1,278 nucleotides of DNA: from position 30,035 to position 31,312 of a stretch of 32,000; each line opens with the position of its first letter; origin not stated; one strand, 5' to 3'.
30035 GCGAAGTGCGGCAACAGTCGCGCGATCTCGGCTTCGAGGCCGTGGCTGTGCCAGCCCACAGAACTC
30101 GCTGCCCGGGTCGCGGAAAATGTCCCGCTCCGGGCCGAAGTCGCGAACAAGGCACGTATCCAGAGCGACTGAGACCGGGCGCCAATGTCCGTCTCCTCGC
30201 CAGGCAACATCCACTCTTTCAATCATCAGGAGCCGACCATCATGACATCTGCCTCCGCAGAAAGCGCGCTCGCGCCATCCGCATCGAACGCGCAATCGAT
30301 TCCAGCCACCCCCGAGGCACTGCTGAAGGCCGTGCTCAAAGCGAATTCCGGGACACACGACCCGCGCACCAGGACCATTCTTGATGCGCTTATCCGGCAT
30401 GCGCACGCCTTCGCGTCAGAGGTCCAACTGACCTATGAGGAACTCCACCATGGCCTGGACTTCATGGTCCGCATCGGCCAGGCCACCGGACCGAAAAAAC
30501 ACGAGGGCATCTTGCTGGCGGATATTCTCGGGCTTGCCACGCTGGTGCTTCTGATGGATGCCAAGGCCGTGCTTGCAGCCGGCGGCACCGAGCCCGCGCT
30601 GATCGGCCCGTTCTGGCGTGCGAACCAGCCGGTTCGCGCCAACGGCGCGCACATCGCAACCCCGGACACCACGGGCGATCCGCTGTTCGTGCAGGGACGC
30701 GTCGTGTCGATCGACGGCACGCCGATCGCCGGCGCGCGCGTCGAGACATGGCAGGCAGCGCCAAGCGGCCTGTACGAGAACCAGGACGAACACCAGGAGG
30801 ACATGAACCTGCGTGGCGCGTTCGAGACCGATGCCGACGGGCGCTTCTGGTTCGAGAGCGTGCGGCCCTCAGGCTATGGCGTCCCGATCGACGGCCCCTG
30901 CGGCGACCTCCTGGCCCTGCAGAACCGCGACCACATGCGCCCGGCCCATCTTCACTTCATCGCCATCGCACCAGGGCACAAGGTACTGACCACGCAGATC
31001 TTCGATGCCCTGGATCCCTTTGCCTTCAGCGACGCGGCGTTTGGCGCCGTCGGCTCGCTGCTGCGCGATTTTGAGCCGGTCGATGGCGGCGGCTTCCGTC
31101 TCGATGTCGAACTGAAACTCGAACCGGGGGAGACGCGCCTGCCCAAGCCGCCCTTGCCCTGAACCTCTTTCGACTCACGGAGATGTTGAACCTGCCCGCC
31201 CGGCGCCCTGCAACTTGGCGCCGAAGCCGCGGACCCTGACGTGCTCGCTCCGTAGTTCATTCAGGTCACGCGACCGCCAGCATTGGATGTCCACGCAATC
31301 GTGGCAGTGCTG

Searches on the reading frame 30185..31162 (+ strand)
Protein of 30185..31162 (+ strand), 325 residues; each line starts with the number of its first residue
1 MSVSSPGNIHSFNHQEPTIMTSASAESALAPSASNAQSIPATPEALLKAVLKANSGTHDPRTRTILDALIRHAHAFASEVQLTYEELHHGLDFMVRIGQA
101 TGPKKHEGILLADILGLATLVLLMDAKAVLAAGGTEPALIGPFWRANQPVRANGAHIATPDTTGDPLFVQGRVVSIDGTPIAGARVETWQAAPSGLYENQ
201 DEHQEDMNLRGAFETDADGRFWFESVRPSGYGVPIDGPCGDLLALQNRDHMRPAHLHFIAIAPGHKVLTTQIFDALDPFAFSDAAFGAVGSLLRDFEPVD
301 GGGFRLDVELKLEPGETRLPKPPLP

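Call 61: search_protein_families(library=pfam, proteins=[window:30185-31162:+], max_evalue=0.0001)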
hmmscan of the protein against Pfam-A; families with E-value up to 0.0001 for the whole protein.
window:30185-31162:+ (325 aa): 3 families
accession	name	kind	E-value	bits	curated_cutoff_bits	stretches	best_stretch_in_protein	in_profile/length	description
PF00775.27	Dioxygenase_C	-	5.2e-38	130.8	27.3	1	141-296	3-161/182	Dioxygenase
PF04444.19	Dioxygenase_N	-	5.6e-22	77.8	27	1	59-128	1-70/75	Catechol dioxygenase N terminus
PF13620.12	CarboxypepD_reg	-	1.7e-05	25.5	32.3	1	169-233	2-52/82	Carboxypeptidase regulatory-like domain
